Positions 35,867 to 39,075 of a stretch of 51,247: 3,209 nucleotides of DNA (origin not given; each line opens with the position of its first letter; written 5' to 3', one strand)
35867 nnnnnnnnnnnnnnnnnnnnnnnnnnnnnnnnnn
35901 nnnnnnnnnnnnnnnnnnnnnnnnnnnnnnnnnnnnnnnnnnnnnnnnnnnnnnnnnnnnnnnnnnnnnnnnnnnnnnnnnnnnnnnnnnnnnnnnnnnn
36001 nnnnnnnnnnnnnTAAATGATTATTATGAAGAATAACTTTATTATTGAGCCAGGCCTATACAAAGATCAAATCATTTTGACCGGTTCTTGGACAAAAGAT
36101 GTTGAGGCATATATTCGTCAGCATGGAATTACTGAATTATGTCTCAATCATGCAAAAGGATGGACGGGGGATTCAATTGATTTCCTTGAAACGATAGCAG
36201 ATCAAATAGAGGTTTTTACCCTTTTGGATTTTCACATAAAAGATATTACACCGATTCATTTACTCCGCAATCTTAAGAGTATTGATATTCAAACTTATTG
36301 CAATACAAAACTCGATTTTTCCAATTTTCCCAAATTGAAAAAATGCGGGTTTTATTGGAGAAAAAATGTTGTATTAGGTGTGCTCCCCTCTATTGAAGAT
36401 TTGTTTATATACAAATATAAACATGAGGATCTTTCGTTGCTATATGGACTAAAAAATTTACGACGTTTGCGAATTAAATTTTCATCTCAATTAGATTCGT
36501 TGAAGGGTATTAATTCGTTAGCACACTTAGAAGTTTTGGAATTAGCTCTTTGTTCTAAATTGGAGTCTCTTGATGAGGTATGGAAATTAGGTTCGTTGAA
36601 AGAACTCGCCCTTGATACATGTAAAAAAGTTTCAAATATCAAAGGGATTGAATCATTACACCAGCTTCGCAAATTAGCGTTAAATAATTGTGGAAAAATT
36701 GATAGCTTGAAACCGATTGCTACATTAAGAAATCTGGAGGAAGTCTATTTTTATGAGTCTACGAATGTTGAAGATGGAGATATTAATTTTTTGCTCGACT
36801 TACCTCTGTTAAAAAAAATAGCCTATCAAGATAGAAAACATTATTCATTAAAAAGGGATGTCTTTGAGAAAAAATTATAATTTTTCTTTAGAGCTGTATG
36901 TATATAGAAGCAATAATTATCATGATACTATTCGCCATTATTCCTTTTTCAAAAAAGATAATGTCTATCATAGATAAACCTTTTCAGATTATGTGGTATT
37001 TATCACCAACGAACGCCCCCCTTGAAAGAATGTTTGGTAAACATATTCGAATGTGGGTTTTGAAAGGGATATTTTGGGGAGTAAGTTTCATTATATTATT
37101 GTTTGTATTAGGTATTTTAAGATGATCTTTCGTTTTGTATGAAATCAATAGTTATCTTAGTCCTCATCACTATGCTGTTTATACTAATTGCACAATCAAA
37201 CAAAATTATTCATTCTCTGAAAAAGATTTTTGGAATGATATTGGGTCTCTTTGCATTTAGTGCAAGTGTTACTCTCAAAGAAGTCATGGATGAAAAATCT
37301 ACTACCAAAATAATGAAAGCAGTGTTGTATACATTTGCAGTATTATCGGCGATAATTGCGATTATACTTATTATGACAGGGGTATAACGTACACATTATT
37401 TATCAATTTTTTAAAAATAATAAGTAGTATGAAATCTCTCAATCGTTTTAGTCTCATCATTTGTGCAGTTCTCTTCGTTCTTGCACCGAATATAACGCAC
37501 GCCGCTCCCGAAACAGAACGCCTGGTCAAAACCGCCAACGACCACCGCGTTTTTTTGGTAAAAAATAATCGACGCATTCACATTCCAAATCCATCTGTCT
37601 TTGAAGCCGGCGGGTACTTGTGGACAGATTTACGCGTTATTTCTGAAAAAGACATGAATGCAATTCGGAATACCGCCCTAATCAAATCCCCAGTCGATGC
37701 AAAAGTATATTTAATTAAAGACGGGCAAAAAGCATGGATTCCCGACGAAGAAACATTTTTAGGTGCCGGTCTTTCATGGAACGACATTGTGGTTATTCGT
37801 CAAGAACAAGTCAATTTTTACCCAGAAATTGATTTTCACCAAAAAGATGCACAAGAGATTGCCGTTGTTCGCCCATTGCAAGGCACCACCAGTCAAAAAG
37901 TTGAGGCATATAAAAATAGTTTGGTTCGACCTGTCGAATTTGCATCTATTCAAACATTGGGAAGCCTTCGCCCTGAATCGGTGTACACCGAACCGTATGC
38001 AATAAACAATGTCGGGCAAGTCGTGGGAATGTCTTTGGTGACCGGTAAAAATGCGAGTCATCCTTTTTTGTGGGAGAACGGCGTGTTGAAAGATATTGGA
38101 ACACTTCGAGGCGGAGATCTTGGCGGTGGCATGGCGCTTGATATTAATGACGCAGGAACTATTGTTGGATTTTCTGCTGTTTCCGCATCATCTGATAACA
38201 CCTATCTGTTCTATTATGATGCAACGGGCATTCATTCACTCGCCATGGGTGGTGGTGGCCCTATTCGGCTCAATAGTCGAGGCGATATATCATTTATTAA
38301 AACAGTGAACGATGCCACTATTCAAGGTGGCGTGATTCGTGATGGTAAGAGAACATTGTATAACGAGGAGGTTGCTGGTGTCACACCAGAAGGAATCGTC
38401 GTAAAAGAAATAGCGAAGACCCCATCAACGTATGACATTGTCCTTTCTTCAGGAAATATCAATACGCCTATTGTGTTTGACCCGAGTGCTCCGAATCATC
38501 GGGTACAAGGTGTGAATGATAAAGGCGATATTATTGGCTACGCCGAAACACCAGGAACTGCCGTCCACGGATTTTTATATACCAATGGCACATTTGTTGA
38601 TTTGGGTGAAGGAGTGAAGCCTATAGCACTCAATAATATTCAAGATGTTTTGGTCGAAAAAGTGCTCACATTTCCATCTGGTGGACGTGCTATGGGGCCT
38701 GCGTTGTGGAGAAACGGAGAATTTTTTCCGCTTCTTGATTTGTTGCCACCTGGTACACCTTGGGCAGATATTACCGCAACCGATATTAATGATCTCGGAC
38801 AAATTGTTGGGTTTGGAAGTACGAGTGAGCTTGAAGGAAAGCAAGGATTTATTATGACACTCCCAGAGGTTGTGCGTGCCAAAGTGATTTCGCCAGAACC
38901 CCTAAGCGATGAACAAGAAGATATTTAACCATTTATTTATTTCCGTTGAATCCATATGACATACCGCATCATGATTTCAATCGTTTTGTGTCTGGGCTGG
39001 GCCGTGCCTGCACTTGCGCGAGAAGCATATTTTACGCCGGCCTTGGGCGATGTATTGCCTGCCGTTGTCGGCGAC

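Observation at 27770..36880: Sec-dependent (WapA-like) Rhs polymorphic toxin with GIY-YIG nuclease tip and abutting LRR immunity candidate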

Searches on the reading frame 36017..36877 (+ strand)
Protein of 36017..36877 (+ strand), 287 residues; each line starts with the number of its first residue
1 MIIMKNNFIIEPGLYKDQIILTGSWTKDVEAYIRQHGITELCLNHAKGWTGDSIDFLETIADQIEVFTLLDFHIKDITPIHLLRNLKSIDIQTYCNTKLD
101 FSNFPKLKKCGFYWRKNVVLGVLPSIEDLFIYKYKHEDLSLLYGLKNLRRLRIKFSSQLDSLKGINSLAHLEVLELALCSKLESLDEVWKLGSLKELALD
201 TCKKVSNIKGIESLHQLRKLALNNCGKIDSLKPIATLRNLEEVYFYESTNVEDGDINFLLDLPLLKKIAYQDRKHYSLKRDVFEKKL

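Call 6: search_protein_families(library=pfam, proteins=[window:36017-36877:+], max_evalue=0.1)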
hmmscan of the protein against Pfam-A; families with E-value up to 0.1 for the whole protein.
window:36017-36877:+ (287 aa): 9 families
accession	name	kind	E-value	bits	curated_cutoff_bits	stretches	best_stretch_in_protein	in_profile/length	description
PF12799.13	LRR_4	-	5.6e-10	39.6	27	2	216-251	2-36/44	Leucine Rich repeats (2 copies)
PF23952.1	LRR_EndoS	-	1.6e-09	38.4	27.9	2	195-243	26-73/116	Endo-beta-N-acetylglucosaminidase EndoS LRR domain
PF25019.1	LRR_R13L1-DRL21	-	9.9e-09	35.6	27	2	142-201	65-126/127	R13L1/DRL21 LRRs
PF23598.1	LRR_14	-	1.6e-07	30.9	40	1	134-253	35-157/353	Leucine-rich repeat region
PF13306.12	LRR_5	-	1.8e-06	28.3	27.7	1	179-252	11-82/127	BspA type Leucine rich repeat region (6 copies)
PF25013.1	LRR_Zer-1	-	8.2e-05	23.2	27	1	165-223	4-62/137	Zer-1-like, Leucine-rich repeats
PF23247.1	LRR_RPS2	-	0.0015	19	27.9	2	122-242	26-150/160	Plant disease resistance protein RPS2-like, leucine-rich repeats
PF23622.1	LRR_At1g61320_AtMIF1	-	0.0074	16.2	26.9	0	193-249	118-172/384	At1g61320/AtMIF1, LRR domain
PF21832.1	DUF6892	-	0.0088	16.7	24.6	0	71-96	97-122/136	Family of unknown function (DUF6892)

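Call 8: search_protein_families(library=ncbifam, proteins=[window:36017-36877:+], max_evalue=0.1)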
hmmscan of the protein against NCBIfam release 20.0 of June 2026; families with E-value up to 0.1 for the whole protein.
window:36017-36877:+ (287 aa): 7 families
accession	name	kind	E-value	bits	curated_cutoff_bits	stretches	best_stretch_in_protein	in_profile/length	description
NF041351.1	XopL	equivalog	2e-08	33.4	500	1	143-236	173-269/497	type III secretion system leucine-rich repeat domain-containing effector XopL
NF033189.1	internalin_A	exception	1.1e-06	27.3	1600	1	119-248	223-348/799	class 1 internalin InlA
NF041400.1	XopAE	equivalog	3.9e-06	26.1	600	1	142-231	85-177/478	type III secretion system effector XopAE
NF033190.2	inl_like_NEAT_1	exception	1.2e-05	23.9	1275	1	62-262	263-437/754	NEAT domain-containing leucine-rich repeat protein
NF041381.1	XopAC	subfamily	0.004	15.9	450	1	144-237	111-205/451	XopAC/AvrAC family type III secretion system effector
NF047464.1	FibnectbindLIC11051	equivalog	0.0057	15.1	1000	1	208-273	320-383/685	LIC_11051 family fibronectin-binding protein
NF033186.1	internalin_K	exception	0.0084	14.6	1100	0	126-243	96-214/604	class 1 internalin InlK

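Call 10: search_solved_structures(query=window:36017-36877:+, max_evalue=1)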
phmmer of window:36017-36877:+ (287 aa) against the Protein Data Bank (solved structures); distinct sequences matched with E-value up to 1: 39.
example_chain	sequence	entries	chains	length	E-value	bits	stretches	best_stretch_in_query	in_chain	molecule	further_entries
7jlv_A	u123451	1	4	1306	3e-08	36.8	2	142-213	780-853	Disease resistance protein Roq1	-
7jlu_A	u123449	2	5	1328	3.4e-08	36.6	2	142-213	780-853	Disease resistance protein Roq1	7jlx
7crb_A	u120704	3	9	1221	5.1e-08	36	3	145-242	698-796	NAD+ hydrolase (NADase)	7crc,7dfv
2uzx_A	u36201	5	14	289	1.5e-05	27.9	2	129-246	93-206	INTERNALIN B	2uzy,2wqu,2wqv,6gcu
1h6t_A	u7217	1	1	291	1.5e-05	27.9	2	129-246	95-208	INTERNALIN B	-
6dbg_A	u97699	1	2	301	1.6e-05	27.8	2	129-246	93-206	Internalin B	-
4aw4_A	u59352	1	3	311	1.8e-05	27.7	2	129-246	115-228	INTERNALIN B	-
1d0b_A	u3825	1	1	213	2.2e-05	27.4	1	129-246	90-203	INTERNALIN B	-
6dbf_A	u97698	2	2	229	2.5e-05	27.2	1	129-246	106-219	Listeria virulence factor InlB | InlB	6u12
1otm_A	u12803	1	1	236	2.9e-05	27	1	129-246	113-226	internalin B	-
9qr4_A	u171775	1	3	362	3e-05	26.9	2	129-246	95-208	Internalin B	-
9qr5_A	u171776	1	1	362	3e-05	26.9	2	129-246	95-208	Internalin B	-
7nms_A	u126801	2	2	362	3e-05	26.9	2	129-246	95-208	Internalin B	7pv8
2y5q_A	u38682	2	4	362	3e-05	26.9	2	129-246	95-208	INTERNALIN B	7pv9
1otn_A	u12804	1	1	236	3.3e-05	26.8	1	129-246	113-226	Internalin B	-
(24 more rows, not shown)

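Call 13: find_homologous_proteins(query=window:36017-36877:+, max_evalue=0.001)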
Query window:36017-36877:+ (287 aa): 55 proteins with E <= 0.001 among 937 candidates.
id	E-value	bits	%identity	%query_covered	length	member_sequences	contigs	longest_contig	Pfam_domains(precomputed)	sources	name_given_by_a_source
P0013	3.4e-185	632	100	99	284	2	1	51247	PF23598.2,PF13306.13,PF25019.1,PF12799.14,PF23952.2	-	-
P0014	1.3e-57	214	41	95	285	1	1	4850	PF23598.2,PF25019.1,PF12799.14,PF23952.2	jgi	jgi:hypothetical protein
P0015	2.2e-57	213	40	98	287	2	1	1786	PF23598.2,PF25019.1,PF12799.14,PF23952.2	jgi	-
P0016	3.3e-53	199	39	99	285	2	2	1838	PF23598.2,PF25019.1,PF12799.14,PF23952.2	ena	-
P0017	8.5e-53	198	38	98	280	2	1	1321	PF23598.2,PF25019.1,PF12799.14,PF23952.2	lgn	-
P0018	3.9e-50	189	39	98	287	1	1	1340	PF23598.2,PF25019.1,PF12799.14,PF25013.1,PF23247.2,PF23952.2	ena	-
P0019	5.5e-49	185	38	97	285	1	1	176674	PF23598.2,PF12799.14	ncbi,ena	-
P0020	5.5e-49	185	38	98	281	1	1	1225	PF23598.2,PF25019.1,PF12799.14,PF23952.2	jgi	jgi:hypothetical protein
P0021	2.2e-48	183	35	97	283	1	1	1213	PF23598.2,PF25019.1,PF12799.14,PF23247.2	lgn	-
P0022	1.3e-47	181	39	97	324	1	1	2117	PF23598.2,PF25019.1,PF12799.14,PF23952.2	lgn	-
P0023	5.3e-47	179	35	99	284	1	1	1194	PF23598.2,PF25019.1,PF12799.14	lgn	-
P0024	1.2e-46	178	39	99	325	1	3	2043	PF23598.2,PF25019.1,PF12799.14,PF25013.1,PF23952.2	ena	-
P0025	4.7e-45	172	40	86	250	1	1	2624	PF23598.2,PF25019.1,PF12799.14,PF23952.2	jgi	jgi:hypothetical protein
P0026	5.8e-45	172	38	98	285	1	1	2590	PF23598.2,PF13306.13,PF25019.1,PF12799.14,PF23952.2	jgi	jgi:Leucine-rich repeat (LRR) protein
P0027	6.2e-44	169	37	98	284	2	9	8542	PF23598.2,PF25019.1,PF23952.2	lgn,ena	-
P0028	6.5e-39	152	37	92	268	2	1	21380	PF23598.2,PF23952.2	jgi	-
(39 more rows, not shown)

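Call 16: find_encoding_contigs(protein=P0019, flank=5000, max_places=2)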
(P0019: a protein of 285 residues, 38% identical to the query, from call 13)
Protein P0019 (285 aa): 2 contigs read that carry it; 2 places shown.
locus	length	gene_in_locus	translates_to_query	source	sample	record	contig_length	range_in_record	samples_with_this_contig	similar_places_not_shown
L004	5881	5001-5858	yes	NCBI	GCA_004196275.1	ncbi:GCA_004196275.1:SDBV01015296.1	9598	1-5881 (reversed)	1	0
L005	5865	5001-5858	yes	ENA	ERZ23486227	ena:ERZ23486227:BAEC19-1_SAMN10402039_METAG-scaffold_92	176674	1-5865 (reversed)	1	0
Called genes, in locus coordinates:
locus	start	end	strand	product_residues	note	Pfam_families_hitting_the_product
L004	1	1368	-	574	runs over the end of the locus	PF13646:HEAT_2 (faint)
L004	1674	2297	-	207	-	PF01467:CTP_transf_like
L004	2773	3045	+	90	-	-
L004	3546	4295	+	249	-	PF01975:SurE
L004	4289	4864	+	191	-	-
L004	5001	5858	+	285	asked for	PF12799:LRR_4 (faint), PF23598:LRR_14 (weak)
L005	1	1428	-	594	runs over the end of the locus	PF13646:HEAT_2 (faint)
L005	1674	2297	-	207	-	PF01467:CTP_transf_like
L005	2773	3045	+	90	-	-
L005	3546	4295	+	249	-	PF01975:SurE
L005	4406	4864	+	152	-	-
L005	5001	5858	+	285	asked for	PF12799:LRR_4 (faint), PF23598:LRR_14 (weak)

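Call 17: find_encoding_contigs(protein=P0028, flank=5000, max_places=2)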
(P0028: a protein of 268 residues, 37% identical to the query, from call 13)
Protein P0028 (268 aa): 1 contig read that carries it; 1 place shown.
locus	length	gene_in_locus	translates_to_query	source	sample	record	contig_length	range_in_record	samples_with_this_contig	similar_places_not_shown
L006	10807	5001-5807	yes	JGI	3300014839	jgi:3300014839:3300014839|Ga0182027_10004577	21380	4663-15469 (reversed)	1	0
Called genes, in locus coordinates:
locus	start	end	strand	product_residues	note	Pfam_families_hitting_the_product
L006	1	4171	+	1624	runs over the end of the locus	PF24517:CBM96, PF20041:DUF6443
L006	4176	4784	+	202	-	-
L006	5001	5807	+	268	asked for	PF23598:LRR_14 (faint), PF23952:LRR_EndoS (weak)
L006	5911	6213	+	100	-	PF09533:DUF2380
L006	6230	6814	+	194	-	PF09535:Gmx_para_CXXCG (weak)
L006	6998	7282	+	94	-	-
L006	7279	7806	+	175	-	-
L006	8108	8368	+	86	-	-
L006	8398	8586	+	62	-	-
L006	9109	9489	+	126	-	-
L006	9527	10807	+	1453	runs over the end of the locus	-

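Call 18: find_encoding_contigs(protein=P0014, flank=5000, max_places=2)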
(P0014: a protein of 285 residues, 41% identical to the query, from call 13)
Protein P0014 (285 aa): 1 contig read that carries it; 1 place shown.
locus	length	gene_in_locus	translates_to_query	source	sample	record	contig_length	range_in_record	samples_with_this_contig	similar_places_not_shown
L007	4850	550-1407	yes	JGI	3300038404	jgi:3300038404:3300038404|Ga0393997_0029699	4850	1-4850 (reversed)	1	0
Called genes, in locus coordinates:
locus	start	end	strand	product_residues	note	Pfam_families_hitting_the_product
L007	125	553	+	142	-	PF01541:GIY-YIG (weak)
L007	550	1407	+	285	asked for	PF25019:LRR_R13L1-DRL21 (faint), PF23952:LRR_EndoS (faint), PF23598:LRR_14 (weak), PF12799:LRR_4 (weak)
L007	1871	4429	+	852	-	PF05593:RHS_repeat (faint), PF25023:TEN_YD-shell (weak), PF14021:TNT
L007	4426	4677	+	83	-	-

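Call 60: find_related_loci(query=A4, collection=genome_contigs, flank=3000)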
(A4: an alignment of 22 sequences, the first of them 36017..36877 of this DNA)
Query A4 (287 aa) in genome_contigs; peptide patterns used: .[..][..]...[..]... (x = any residue, [..] = any of these).
59 stretches matched a pattern; 48 encode a relative of the query (tblastn E <= 1e-3); 48 distinct loci.
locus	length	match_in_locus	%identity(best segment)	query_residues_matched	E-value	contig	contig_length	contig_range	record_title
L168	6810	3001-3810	42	13-283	8e-65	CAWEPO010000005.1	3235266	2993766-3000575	MAG: uncultured Verrucomicrobiae bacterium isolate MFD01916.bin.3.63 genome assembly, contig: contig_5803, whole genome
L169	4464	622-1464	40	2-283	1e-64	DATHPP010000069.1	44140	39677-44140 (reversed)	MAG TPA_asm: Tepidisphaeraceae bacterium isolate SMAG_U12713 k141_1733470, whole genome shotgun sequence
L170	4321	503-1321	41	10-283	7e-61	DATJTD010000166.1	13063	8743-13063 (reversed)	MAG TPA_asm: Candidatus Acidiferrales bacterium isolate SMAG_U15011 k141_2016633, whole genome shotgun sequence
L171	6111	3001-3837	38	4-283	1e-60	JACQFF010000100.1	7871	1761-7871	MAG: Planctomycetia bacterium isolate NC_groundwater_1040_Pr1_S-0.65um_60_11 Montesol18_Sp65_coassembly_scaffold_381328,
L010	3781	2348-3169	40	13-287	5e-60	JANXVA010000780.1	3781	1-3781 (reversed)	MAG: Myxococcales bacterium isolate 340R_metabat_70 340R_k141_268171, whole genome shotgun sequence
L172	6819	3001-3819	39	10-283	4e-60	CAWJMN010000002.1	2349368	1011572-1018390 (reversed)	MAG: uncultured Planctomycetaceae bacterium isolate MFD02832.bin.1.28 genome assembly, contig: contig_8768, whole genome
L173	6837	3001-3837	40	1-280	4e-59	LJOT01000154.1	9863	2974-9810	MAG: Anabaena sp. CRKS33 550, whole genome shotgun sequence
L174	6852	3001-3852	38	4-286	9e-58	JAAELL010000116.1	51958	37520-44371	MAG: bacterium isolate Bpl_4 BplG_CONTIG1064214, whole genome shotgun sequence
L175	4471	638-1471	37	3-280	2e-57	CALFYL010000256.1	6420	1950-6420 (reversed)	MAG TPA_asm: uncultured Planctomycetia bacterium isolate SRR6227243_bin.141_CONCOCT_v1.1_MAG genome assembly, contig: ER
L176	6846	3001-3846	37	3-285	1e-56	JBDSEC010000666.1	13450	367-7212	MAG: Pyrinomonadaceae bacterium isolate cluster1_bin.196 k127_12108224, whole genome shotgun sequence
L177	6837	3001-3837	38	4-283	4e-56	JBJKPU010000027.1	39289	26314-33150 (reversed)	MAG: Terriglobia bacterium isolate Bin_15 S1Ck127_3694536_flag_0_multi_16.9877_len_39289, whole genome shotgun sequence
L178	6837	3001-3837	40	4-283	2e-55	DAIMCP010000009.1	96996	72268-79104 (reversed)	MAG TPA_asm: Pyrinomonadaceae bacterium isolate CTOTU26094 NODE_35_length_96996_cov_7.131668, whole genome shotgun seque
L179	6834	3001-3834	37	4-280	7e-55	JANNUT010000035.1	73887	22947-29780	MAG: Acidobacteriota bacterium isolate SOY_30_concoct_69_sub SOY_30_k141_4268528, whole genome shotgun sequence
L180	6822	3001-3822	38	10-284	1e-54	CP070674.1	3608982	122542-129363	MAG: Candidatus Zixiibacteriota bacterium isolate bin72 chromosome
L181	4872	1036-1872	37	4-283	2e-54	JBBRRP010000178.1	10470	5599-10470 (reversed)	MAG: Polyangiales bacterium isolate La2_concoct.020 La2_concoct.020_K_176894L10470_cov_12.9733, whole genome shotgun seq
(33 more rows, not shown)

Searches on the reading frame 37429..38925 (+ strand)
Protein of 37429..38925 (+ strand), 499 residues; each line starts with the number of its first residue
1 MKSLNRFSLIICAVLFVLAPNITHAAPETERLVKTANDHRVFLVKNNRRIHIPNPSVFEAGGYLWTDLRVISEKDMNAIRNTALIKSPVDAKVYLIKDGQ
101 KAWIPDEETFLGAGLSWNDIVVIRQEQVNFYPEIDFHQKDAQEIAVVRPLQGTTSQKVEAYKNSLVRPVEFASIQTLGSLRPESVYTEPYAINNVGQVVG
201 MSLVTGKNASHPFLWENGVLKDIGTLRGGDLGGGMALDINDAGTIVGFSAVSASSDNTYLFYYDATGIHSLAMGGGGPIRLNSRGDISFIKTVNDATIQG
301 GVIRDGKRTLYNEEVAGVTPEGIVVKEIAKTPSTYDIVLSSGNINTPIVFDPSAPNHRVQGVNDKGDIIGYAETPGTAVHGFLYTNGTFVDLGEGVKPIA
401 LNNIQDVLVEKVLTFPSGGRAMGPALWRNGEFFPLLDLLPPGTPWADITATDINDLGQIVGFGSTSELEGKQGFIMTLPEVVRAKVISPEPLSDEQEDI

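Call 7: search_protein_families(library=pfam, proteins=[window:37429-38925:+], max_evalue=0.01)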
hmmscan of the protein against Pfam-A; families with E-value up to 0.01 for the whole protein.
window:37429-38925:+ (499 aa): 1 family
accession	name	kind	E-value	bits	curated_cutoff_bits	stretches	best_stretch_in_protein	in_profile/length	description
PF11949.14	DUF3466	-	1.8e-08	33.8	25.1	1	235-386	321-469/609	Protein of unknown function (DUF3466)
